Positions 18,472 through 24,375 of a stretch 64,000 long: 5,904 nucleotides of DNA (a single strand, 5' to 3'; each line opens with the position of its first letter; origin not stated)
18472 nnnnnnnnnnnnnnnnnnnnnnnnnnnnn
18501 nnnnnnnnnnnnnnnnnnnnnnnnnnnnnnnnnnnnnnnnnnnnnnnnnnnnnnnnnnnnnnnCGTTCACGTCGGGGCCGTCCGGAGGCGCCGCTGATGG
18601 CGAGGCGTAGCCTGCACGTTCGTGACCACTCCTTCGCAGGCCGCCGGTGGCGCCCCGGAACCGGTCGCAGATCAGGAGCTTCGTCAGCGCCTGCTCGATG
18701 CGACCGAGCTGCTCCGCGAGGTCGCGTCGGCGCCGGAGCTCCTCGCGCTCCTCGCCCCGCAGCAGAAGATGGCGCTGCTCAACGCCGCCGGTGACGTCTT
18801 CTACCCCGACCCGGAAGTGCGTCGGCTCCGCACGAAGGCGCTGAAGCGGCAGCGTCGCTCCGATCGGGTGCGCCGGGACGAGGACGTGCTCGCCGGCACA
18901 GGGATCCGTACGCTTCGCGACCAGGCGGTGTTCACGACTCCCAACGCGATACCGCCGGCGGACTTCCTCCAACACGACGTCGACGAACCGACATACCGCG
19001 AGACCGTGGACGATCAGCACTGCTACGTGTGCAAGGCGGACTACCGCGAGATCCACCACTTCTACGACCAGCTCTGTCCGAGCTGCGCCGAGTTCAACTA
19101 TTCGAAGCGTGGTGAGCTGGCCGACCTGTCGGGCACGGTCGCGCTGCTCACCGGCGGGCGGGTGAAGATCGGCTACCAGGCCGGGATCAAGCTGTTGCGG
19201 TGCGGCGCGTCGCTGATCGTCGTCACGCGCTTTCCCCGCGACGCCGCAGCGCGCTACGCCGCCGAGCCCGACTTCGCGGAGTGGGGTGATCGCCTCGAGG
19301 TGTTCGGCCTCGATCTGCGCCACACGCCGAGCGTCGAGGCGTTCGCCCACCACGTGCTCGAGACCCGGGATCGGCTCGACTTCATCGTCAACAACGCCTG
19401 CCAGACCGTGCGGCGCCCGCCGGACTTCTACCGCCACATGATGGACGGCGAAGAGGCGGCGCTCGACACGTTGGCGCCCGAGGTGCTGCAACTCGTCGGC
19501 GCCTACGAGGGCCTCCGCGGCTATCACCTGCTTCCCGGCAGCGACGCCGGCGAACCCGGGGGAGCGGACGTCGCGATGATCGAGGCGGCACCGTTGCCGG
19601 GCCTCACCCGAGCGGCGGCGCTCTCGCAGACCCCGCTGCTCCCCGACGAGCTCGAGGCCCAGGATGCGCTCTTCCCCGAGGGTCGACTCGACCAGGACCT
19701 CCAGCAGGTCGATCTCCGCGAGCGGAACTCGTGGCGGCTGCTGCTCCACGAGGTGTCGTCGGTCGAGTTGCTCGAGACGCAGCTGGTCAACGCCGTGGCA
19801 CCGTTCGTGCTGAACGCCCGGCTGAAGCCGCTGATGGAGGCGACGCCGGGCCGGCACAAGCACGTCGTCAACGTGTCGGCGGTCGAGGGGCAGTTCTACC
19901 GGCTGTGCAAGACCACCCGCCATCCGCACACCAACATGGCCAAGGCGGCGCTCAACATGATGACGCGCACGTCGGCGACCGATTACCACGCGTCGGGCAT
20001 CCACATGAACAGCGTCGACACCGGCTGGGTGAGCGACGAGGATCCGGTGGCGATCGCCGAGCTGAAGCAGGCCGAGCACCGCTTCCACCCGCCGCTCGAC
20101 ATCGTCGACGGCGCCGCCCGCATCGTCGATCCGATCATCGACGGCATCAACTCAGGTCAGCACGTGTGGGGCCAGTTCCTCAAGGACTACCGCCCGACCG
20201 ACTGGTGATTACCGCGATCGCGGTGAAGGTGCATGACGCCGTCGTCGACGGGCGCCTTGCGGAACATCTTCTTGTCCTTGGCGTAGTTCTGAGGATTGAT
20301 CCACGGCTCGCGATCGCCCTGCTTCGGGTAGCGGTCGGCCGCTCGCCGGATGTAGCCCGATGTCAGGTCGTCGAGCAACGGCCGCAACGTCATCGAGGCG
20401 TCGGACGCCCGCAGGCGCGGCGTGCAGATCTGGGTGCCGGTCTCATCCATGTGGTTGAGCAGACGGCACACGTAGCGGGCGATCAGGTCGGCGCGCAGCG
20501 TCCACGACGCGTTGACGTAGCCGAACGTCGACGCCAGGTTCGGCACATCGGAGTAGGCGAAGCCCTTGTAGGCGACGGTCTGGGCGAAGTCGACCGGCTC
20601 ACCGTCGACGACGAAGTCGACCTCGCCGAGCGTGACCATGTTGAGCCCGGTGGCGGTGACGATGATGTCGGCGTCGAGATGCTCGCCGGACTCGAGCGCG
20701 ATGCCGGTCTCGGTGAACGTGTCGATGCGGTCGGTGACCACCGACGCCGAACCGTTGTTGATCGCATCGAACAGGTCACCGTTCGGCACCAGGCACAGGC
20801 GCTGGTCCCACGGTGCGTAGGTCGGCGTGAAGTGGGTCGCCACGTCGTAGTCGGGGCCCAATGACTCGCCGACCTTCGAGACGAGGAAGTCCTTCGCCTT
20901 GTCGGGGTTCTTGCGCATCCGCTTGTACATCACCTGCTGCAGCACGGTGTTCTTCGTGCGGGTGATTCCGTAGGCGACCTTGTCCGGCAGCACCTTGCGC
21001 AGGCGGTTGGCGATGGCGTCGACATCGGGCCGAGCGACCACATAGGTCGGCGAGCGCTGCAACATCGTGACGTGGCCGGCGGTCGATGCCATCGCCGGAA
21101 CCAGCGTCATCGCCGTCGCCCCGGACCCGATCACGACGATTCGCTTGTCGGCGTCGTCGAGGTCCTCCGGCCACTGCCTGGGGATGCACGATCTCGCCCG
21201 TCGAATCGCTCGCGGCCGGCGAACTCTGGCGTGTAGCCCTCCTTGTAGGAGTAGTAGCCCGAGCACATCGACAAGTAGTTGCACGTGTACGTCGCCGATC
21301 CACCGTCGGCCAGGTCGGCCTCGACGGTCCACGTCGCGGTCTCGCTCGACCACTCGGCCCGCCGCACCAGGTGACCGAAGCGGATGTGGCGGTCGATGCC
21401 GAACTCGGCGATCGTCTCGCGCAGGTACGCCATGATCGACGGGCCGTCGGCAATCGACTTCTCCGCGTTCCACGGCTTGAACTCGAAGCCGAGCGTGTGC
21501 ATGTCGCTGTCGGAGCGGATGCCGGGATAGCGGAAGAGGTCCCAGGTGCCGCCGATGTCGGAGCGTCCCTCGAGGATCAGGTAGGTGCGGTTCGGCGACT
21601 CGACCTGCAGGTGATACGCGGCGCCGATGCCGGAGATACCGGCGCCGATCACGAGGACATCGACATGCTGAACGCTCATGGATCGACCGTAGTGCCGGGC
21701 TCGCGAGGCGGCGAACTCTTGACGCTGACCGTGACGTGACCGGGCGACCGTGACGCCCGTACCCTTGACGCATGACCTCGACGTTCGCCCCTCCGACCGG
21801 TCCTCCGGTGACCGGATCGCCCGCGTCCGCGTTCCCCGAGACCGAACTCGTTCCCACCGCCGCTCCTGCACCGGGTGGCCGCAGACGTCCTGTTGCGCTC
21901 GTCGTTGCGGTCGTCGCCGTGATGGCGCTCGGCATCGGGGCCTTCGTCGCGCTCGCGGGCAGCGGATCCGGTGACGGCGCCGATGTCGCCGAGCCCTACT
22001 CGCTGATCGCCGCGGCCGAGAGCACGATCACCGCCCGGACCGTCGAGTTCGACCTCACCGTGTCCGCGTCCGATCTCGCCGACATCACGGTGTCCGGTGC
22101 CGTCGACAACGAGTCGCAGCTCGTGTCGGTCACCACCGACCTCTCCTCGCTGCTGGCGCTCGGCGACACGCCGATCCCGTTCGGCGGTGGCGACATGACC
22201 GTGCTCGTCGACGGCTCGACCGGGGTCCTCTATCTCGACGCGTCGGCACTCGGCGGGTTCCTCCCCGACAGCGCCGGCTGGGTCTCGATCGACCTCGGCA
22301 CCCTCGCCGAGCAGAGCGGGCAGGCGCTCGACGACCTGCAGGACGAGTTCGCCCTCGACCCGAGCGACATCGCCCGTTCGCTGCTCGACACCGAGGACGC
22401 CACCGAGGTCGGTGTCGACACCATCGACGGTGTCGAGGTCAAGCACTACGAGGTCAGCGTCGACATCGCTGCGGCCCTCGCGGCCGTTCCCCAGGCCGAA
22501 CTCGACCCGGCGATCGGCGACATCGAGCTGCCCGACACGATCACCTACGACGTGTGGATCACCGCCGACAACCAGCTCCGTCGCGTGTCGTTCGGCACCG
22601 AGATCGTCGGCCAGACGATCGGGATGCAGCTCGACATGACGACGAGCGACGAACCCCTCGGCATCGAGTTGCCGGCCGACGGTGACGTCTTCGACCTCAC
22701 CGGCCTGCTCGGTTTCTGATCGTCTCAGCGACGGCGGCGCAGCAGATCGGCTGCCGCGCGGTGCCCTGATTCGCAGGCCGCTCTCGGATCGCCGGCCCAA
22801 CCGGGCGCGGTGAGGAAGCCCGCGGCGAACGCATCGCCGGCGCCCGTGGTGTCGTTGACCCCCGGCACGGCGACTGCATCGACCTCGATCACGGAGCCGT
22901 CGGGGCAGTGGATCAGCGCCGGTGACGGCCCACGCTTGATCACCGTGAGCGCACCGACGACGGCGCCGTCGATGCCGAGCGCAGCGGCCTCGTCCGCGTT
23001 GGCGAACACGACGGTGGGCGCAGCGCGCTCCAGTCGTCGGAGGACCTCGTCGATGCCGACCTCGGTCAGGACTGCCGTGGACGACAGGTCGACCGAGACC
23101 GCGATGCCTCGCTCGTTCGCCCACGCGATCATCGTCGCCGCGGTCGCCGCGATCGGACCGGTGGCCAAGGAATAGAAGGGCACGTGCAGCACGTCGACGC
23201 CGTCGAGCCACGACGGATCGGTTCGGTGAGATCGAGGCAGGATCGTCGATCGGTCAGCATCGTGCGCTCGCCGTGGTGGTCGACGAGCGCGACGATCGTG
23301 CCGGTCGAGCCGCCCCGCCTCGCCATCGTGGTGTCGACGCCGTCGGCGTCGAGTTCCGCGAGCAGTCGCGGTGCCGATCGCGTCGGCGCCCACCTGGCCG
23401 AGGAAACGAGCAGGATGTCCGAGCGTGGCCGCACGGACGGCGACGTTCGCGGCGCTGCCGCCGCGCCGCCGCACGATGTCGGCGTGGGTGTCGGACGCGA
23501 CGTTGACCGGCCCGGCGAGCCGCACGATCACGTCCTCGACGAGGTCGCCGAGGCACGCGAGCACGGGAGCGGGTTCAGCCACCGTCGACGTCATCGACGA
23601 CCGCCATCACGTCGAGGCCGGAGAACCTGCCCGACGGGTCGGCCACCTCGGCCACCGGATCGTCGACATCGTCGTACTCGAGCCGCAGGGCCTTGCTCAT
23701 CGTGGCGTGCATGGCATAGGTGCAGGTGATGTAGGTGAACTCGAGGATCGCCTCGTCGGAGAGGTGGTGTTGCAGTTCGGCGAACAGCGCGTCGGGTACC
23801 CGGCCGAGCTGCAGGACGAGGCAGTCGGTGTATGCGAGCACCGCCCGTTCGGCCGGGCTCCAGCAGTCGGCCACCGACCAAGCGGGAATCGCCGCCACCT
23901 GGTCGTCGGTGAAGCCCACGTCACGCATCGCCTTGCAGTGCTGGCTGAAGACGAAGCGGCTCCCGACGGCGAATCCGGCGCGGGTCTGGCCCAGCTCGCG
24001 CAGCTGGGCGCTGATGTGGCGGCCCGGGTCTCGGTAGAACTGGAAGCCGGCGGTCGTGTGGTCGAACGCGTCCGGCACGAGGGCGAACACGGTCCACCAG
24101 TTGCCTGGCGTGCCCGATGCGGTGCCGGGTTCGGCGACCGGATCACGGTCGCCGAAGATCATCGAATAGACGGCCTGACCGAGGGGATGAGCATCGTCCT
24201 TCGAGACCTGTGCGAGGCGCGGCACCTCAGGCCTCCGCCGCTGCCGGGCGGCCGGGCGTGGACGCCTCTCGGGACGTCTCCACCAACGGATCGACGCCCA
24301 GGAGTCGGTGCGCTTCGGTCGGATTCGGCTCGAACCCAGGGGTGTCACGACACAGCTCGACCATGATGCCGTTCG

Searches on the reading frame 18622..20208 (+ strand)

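Call 72: search_protein_families(library=pfam, proteins=[window:18622-20208:+], max_evalue=0.00001)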
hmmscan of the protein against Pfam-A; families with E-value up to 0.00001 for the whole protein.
window:18622-20208:+ (528 aa): 2 families
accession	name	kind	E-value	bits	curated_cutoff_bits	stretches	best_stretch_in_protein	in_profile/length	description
PF00106.31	adh_short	-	8.6e-14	51.9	26.6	1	173-263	2-89/195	short chain dehydrogenase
PF13561.12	adh_short_C2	-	6e-13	49.4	27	1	376-480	90-186/236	Enoyl-(Acyl carrier protein) reductase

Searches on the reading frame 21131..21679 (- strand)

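Call 73: search_protein_families(library=pfam, proteins=[window:21131-21679:-], max_evalue=0.00001)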
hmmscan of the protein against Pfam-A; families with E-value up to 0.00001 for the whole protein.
window:21131-21679:- (182 aa): 2 families
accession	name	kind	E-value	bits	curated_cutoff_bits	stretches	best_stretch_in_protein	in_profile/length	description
PF13450.12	NAD_binding_8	-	7.2e-09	36.2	21.9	1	10-63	1-52/68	NAD(P)-binding Rossmann-like domain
PF01266.30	DAO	-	3.3e-06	27.3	27.9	0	7-45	1-38/353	FAD dependent oxidoreductase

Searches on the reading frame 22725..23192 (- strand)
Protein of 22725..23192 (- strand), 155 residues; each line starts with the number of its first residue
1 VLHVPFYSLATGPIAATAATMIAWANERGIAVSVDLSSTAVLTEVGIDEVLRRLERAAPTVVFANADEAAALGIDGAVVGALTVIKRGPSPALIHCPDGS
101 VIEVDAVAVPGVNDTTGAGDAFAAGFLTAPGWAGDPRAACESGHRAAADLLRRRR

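Call 73: search_protein_families(library=pfam, proteins=[window:22725-23192:-], max_evalue=0.00001)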
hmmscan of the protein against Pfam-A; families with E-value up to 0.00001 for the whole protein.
window:22725-23192:- (155 aa): 1 family
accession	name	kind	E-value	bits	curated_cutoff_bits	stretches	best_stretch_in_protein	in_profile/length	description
PF00294.29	PfkB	-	3.3e-09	36.9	25.8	1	49-148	175-287/302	pfkB family carbohydrate kinase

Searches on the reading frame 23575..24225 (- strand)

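Call 73: search_protein_families(library=pfam, proteins=[window:23575-24225:-], max_evalue=0.00001)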
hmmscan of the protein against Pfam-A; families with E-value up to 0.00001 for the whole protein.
window:23575-24225:- (216 aa): 1 family
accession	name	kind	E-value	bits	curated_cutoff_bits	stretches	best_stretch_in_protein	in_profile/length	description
PF02627.25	CMD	-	2.2e-10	40.8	23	1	57-133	6-82/84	Carboxymuconolactone decarboxylase family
